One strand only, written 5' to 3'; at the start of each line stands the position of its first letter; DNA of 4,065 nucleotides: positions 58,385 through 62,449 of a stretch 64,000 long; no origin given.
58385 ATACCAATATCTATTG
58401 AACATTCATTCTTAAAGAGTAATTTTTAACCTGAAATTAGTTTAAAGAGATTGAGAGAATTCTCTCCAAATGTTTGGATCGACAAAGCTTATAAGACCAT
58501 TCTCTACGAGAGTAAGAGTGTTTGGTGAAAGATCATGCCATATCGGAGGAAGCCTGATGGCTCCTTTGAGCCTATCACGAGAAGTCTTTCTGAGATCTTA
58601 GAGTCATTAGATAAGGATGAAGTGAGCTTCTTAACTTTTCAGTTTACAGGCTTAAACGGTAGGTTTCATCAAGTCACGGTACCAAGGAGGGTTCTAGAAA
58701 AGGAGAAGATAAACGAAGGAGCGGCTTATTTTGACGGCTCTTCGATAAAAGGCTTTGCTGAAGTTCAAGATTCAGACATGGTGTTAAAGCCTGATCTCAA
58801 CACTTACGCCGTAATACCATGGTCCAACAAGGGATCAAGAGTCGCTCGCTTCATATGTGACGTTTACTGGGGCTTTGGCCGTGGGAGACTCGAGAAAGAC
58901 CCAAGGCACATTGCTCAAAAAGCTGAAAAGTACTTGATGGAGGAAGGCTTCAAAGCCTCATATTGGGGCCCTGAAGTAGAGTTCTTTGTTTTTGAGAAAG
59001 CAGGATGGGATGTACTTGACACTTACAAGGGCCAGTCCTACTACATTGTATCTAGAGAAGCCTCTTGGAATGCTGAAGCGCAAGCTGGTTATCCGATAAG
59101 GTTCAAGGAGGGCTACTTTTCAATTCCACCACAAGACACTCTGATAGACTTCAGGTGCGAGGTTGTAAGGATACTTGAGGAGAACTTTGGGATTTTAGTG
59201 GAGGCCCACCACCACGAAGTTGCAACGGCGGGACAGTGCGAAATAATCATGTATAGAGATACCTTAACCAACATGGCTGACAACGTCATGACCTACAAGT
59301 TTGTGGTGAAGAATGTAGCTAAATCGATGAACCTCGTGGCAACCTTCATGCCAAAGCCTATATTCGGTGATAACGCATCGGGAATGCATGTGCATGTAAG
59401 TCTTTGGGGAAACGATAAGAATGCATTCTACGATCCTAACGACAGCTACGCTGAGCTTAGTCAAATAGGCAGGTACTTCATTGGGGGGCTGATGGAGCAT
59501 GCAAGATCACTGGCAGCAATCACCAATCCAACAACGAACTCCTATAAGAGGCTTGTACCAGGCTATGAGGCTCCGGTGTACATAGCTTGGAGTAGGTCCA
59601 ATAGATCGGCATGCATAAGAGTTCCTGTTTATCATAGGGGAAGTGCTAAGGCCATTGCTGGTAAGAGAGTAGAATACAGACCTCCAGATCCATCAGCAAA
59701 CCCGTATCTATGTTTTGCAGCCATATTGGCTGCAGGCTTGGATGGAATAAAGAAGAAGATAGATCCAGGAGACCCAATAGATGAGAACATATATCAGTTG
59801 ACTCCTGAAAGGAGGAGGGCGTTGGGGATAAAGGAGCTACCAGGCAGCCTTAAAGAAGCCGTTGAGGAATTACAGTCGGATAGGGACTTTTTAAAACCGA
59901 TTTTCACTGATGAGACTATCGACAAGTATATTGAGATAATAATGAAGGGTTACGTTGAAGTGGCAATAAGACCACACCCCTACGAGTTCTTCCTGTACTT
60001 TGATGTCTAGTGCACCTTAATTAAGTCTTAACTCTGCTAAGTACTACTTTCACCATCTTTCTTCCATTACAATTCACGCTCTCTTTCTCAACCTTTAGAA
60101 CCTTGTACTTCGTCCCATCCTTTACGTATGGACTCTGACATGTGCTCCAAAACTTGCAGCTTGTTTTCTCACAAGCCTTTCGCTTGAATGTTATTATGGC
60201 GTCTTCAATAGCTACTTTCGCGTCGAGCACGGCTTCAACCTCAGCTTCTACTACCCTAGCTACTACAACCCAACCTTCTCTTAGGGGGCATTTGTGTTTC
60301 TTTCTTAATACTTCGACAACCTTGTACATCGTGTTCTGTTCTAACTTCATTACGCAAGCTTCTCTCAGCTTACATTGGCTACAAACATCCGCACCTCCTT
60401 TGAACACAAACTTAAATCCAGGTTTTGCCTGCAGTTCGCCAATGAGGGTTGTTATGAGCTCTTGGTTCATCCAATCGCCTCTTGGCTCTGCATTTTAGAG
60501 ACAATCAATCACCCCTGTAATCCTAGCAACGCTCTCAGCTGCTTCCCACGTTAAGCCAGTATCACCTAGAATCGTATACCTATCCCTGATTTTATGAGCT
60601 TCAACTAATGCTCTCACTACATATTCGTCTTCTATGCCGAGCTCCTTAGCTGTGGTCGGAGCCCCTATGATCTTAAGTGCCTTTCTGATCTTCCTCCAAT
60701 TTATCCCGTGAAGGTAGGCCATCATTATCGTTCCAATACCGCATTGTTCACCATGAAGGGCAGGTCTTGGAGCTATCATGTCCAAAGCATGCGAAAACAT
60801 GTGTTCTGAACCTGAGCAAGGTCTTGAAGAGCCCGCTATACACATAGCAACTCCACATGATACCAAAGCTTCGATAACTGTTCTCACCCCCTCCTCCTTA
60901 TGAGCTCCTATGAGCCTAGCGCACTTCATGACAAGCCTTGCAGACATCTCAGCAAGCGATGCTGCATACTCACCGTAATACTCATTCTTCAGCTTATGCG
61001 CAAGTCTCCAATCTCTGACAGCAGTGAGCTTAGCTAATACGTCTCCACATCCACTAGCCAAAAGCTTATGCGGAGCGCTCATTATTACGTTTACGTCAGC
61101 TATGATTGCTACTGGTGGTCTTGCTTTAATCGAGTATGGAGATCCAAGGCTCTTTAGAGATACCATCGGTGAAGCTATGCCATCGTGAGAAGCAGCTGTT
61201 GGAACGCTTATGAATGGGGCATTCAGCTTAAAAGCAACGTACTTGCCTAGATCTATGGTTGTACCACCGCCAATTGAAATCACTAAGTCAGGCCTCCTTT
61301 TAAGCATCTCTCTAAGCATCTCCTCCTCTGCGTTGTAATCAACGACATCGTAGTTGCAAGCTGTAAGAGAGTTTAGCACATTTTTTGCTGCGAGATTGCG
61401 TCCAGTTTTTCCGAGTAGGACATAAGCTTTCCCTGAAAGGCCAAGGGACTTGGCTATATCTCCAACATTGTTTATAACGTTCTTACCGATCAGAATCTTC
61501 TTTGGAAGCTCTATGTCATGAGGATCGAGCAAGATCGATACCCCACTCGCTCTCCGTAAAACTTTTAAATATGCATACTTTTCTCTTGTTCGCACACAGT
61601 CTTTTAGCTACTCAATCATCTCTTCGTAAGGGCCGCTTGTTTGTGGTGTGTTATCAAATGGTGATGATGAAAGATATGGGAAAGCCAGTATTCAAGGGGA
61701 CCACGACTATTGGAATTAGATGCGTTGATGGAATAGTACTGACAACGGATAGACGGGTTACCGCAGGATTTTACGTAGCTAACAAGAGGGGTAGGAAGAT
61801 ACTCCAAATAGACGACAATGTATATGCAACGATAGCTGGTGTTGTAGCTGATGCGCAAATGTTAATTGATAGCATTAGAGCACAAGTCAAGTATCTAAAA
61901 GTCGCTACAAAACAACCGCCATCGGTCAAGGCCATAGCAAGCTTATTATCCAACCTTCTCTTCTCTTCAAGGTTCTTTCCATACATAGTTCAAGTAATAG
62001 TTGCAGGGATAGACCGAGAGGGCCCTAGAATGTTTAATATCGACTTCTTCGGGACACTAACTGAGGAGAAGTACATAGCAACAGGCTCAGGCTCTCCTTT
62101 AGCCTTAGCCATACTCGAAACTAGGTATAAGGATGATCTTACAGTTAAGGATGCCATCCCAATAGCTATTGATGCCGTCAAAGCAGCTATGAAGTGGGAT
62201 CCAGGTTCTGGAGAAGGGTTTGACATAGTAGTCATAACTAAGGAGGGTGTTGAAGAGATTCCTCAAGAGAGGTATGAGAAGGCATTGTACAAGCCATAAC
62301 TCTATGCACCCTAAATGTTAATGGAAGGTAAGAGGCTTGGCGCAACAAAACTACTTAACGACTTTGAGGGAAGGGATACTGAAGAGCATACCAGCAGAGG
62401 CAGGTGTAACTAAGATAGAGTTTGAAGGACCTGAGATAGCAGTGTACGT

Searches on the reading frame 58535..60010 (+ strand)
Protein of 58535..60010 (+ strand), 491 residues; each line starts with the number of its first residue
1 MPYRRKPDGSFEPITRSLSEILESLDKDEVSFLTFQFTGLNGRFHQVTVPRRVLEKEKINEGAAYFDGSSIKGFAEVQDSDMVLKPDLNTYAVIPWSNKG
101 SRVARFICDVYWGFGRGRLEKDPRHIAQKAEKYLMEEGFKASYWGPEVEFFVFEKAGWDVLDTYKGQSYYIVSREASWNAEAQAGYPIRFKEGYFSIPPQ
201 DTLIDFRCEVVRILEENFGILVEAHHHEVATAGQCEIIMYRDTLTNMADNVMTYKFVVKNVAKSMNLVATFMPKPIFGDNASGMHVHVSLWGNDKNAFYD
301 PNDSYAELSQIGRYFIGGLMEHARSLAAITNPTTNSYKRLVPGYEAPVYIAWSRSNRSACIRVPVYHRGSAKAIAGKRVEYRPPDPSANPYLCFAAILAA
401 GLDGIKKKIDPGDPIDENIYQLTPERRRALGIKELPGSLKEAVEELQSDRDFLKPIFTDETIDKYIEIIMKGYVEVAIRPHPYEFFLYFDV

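Call 42: search_protein_families(library=pfam, proteins=[window:58535-60010:+], max_evalue=0.00001)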
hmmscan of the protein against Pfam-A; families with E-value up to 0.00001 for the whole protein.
window:58535-60010:+ (491 aa): 2 families
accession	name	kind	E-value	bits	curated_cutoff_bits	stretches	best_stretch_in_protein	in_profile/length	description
PF00120.29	Gln-synt_C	-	4.2e-127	424.4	24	1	121-487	2-343/344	Glutamine synthetase, catalytic domain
PF03951.24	Gln-synt_N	-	1e-27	96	33.4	1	30-112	2-81/82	Glutamine synthetase, beta-Grasp domain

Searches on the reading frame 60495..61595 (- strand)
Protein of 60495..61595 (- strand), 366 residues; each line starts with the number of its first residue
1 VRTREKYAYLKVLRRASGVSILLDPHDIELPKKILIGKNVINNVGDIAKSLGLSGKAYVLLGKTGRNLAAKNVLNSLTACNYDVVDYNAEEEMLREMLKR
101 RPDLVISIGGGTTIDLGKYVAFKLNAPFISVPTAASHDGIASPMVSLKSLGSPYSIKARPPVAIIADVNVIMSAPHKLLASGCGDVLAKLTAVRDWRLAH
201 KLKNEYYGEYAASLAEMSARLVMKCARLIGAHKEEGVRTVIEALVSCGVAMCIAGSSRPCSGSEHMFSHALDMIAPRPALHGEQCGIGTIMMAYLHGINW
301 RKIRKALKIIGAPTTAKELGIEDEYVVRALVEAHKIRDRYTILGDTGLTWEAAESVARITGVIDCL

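Call 42: search_protein_families(library=pfam, proteins=[window:60495-61595:-], max_evalue=0.00001)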
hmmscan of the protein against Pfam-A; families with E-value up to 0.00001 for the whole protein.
window:60495-61595:- (366 aa): 2 families
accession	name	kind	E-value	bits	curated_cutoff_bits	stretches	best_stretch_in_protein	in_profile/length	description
PF13685.12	Fe-ADH_2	-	7.5e-33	114.1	28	1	36-175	2-149/149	Iron-containing alcohol dehydrogenase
PF00465.25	Fe-ADH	-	1.5e-14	54.4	31.3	1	31-145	1-141/168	Iron-containing alcohol dehydrogenase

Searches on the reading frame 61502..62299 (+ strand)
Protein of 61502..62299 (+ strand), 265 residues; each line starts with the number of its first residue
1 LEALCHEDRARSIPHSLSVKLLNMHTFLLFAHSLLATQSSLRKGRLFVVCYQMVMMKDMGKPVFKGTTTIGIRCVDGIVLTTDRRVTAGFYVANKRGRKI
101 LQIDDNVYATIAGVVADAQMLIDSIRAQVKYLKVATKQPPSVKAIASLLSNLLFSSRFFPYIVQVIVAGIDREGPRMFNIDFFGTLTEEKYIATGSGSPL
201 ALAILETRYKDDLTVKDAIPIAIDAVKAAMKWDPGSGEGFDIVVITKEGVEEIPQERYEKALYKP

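Call 84: search_protein_families(library=pfam, proteins=[window:61502-62299:+], max_evalue=0.00001)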
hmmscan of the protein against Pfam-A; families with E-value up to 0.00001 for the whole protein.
window:61502-62299:+ (265 aa): 1 family
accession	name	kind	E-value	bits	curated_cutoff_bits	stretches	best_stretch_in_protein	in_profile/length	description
PF00227.31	Proteasome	-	4.6e-54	183.4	22.4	1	63-245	1-189/189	Proteasome subunit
